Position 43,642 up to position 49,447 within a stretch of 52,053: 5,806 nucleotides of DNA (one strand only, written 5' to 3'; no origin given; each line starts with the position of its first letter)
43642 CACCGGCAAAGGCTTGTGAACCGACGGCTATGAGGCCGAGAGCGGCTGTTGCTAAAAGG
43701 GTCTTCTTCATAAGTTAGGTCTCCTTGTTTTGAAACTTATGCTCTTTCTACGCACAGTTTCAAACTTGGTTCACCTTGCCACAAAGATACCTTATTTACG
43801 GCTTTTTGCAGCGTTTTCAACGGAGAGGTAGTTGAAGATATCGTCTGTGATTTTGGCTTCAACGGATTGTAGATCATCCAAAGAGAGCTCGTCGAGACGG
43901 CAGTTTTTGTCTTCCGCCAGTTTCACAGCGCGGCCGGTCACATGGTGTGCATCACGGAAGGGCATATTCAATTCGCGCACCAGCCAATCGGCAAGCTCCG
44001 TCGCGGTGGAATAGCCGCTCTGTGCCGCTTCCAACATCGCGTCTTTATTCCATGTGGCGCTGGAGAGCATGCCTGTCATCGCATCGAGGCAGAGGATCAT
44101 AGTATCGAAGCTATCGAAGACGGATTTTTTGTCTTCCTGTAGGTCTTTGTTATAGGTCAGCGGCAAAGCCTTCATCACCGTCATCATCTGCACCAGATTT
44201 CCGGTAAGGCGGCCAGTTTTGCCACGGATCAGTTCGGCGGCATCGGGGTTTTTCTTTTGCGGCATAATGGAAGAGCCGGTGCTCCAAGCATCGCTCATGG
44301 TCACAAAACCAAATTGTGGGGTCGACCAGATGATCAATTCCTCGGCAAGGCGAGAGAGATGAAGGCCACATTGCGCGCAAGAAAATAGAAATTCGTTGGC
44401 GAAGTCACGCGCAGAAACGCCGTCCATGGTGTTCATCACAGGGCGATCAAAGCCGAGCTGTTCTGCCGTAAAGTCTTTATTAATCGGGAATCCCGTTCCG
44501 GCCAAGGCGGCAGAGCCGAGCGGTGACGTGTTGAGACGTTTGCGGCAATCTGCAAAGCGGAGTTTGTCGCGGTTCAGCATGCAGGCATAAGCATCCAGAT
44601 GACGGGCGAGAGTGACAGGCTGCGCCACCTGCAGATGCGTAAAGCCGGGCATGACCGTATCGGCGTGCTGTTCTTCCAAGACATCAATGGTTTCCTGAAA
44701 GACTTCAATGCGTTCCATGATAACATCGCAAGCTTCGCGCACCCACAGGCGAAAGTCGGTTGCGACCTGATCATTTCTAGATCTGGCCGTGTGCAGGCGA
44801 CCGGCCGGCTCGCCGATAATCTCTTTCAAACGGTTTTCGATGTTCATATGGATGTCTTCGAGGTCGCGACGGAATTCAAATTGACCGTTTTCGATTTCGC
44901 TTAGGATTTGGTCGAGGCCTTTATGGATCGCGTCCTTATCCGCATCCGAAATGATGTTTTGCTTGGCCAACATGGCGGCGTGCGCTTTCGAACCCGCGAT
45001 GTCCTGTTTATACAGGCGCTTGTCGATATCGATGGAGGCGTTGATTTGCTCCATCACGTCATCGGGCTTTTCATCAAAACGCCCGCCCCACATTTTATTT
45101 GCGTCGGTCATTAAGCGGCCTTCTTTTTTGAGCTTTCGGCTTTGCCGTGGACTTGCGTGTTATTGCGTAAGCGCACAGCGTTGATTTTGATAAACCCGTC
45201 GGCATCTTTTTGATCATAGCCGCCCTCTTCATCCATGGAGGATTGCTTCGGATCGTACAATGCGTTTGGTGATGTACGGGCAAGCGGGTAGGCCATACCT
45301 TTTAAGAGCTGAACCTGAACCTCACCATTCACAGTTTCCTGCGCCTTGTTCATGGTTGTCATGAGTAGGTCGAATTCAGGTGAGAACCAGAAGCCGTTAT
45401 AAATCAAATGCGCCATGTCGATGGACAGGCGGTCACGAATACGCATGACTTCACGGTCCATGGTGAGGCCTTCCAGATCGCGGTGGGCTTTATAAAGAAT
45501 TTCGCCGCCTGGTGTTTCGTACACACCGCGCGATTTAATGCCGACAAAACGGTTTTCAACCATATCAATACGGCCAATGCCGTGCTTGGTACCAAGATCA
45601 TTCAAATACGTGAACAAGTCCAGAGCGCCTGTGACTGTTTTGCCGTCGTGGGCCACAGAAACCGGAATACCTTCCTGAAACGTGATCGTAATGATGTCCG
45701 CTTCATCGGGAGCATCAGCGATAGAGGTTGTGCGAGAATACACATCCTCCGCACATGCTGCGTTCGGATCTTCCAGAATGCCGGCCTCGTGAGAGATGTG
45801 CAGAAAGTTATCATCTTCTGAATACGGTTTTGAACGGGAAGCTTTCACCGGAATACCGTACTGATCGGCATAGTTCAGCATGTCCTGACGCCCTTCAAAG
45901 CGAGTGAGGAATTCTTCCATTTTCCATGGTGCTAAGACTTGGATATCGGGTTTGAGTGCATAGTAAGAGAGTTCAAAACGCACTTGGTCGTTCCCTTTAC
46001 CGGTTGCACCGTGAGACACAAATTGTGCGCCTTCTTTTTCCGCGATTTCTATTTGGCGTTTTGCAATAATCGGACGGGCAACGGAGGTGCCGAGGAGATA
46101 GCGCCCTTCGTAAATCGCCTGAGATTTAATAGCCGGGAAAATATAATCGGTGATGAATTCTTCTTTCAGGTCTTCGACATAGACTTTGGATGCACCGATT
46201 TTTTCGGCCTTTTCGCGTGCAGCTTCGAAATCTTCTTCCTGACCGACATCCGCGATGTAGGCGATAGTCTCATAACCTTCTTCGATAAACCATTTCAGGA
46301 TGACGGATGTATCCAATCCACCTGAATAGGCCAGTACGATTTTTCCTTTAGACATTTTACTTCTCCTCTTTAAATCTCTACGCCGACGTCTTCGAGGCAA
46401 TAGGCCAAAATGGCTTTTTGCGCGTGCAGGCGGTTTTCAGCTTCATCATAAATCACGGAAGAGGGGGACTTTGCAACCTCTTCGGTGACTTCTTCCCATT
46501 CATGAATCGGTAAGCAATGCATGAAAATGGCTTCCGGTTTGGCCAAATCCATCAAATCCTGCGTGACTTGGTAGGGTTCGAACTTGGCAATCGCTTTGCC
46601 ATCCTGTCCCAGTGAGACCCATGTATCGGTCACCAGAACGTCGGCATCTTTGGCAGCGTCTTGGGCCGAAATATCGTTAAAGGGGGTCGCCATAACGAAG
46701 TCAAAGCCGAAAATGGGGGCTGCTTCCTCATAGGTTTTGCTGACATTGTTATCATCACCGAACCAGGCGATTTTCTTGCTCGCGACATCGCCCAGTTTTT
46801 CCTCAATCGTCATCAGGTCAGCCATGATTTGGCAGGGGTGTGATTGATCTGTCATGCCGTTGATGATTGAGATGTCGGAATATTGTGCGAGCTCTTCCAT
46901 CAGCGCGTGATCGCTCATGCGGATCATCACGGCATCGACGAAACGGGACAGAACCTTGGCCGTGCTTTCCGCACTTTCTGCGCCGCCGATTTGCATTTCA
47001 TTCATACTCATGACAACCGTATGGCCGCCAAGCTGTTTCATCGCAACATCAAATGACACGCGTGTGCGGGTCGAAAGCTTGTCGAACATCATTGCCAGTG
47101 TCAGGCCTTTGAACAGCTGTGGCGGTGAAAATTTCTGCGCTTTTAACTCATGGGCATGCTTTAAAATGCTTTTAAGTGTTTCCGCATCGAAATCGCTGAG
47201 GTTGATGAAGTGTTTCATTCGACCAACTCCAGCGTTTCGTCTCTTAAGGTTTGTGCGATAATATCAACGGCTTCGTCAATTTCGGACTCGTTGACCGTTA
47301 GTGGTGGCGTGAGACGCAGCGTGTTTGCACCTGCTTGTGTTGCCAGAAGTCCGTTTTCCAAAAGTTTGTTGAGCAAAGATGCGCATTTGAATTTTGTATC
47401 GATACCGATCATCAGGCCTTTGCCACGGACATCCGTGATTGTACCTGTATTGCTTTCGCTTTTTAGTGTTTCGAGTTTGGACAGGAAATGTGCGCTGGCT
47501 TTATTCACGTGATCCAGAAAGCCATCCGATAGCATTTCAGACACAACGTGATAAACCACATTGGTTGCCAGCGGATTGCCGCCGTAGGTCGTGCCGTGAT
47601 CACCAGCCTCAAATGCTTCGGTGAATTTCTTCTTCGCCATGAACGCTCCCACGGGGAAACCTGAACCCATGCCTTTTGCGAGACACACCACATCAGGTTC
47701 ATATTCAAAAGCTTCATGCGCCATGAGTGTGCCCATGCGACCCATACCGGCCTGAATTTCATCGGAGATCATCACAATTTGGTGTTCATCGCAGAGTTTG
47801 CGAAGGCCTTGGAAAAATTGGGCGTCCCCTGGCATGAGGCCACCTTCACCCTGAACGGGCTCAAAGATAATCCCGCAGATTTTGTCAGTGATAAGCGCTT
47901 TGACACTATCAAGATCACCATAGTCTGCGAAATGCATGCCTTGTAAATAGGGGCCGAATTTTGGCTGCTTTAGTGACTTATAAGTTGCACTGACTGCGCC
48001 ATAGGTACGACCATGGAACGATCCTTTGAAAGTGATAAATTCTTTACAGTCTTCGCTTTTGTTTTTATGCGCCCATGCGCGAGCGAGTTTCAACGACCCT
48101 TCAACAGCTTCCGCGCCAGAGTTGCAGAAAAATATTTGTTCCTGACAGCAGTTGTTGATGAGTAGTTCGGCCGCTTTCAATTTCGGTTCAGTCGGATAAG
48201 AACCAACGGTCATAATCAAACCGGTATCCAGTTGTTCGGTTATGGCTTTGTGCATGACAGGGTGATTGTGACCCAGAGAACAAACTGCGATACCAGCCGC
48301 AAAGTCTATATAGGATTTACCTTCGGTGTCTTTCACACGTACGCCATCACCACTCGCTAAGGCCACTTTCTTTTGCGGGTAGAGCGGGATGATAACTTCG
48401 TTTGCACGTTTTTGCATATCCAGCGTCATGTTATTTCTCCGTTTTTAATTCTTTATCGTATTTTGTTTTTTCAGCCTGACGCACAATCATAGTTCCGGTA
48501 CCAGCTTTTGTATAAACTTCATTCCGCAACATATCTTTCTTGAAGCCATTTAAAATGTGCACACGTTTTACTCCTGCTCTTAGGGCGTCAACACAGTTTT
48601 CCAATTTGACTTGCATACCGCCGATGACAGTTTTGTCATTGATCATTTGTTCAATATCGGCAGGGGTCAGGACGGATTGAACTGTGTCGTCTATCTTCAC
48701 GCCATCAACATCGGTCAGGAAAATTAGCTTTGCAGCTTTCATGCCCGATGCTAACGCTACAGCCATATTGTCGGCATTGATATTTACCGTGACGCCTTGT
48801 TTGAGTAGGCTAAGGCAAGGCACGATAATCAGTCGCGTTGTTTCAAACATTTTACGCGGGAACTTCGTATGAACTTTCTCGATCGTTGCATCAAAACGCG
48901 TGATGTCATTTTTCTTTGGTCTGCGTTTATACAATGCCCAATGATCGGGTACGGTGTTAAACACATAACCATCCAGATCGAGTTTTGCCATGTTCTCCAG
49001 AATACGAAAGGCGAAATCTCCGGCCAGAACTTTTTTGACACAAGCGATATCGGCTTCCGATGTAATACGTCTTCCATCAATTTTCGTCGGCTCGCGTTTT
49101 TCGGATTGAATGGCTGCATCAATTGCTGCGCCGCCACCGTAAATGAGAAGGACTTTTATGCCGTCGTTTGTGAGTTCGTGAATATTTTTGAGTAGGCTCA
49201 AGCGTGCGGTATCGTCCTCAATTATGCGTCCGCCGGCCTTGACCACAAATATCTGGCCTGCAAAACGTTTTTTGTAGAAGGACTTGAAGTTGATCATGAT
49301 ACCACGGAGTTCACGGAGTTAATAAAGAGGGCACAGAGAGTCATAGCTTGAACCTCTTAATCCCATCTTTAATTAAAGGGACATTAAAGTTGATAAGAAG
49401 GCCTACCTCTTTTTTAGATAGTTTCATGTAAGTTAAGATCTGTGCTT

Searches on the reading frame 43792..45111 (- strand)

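Call 98: search_protein_families(library=pfam, proteins=[window:43792-45111:-], max_evalue=0.00001)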
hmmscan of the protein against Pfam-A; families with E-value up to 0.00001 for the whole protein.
window:43792-45111:- (439 aa): 2 families
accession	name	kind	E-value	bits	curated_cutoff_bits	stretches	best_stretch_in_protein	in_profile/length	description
PF00206.25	Lyase_1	-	1.4e-78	264.9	27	1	10-304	1-312/312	Lyase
PF14698.11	ASL_C2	-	1.4e-26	93.2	27.3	1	367-434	1-67/69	Argininosuccinate lyase C-terminal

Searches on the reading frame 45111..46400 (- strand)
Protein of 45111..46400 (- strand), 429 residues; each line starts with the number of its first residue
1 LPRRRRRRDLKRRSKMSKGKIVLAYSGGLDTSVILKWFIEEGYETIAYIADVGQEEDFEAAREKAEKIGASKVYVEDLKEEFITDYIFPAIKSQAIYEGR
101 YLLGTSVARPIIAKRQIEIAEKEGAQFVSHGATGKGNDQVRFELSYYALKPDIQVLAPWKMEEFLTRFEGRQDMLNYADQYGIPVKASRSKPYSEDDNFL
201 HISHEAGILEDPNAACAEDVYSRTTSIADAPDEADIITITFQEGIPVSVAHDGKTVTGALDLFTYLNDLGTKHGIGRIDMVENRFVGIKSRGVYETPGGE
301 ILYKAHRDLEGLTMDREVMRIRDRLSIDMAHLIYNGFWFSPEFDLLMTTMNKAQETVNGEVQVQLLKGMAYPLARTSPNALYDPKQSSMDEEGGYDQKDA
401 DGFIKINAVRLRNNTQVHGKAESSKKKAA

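Call 98: search_protein_families(library=pfam, proteins=[window:45111-46400:-], max_evalue=0.00001)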
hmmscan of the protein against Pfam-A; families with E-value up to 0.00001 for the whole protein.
window:45111-46400:- (429 aa): 2 families
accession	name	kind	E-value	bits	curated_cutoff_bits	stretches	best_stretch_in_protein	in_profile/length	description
PF20979.2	Arginosuc_syn_C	-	6.6e-78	261.7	27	1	193-412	1-217/219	Arginosuccinate synthase C-terminal domain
PF00764.25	Arginosuc_synth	-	2.1e-65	220.1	27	1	20-184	1-162/162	Arginosuccinate synthase N-terminal HUP domain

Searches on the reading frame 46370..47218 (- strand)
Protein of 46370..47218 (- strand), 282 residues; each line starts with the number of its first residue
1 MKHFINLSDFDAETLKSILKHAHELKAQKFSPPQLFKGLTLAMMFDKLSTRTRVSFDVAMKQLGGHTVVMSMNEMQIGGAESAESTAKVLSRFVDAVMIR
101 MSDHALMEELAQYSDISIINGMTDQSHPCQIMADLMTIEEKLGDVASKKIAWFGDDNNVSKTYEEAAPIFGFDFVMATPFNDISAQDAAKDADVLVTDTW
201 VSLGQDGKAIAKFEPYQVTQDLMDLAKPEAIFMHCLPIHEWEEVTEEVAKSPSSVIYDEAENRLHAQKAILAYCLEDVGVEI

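Call 98: search_protein_families(library=pfam, proteins=[window:46370-47218:-], max_evalue=0.00001)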
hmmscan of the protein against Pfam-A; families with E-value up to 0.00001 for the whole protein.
window:46370-47218:- (282 aa): 2 families
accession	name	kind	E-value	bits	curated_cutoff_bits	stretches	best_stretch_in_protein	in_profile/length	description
PF02729.26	OTCace_N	-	1.5e-46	158.6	29.9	1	2-140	1-148/148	Aspartate/ornithine carbamoyltransferase, carbamoyl-P binding domain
PF00185.30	OTCace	-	1.2e-39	136.4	29.4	1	185-274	65-157/157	Aspartate/ornithine carbamoyltransferase, Asp/Orn binding domain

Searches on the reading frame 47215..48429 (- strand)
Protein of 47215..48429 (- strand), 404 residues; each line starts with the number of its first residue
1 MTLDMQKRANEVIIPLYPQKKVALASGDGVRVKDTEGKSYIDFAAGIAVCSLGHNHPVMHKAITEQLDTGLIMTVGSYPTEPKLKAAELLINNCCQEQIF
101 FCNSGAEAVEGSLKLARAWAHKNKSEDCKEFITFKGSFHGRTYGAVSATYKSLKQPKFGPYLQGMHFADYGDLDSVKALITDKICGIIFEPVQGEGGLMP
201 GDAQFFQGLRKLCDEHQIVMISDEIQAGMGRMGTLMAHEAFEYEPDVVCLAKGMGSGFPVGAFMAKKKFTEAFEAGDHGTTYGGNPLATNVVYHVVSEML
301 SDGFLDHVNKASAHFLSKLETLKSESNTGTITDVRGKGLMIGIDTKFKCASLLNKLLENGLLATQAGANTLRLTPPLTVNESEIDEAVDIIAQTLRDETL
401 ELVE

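Call 100: search_protein_families(library=pfam, proteins=[window:47215-48429:-], max_evalue=0.001)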
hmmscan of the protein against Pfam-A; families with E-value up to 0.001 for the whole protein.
window:47215-48429:- (404 aa): 1 family
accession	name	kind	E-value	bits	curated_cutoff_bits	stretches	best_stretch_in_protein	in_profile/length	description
PF00202.27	Aminotran_3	-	8.3e-112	374.3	30.5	1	22-395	11-403/403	Aminotransferase class-III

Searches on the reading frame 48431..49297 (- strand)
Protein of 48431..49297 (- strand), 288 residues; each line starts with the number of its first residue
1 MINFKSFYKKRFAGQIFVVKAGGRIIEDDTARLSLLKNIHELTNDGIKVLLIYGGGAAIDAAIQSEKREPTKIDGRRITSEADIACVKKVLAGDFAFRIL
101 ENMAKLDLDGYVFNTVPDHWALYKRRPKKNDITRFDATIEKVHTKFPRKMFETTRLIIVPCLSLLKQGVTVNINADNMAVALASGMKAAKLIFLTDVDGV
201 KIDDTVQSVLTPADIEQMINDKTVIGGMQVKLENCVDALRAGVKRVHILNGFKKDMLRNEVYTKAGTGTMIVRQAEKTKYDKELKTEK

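Call 100: search_protein_families(library=pfam, proteins=[window:48431-49297:-], max_evalue=0.001)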
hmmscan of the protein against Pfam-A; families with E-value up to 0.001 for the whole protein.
window:48431-49297:- (288 aa): 1 family
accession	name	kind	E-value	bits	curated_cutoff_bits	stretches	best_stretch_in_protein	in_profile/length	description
PF00696.33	AA_kinase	-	2.7e-29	103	24.9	1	16-250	2-234/234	Amino acid kinase family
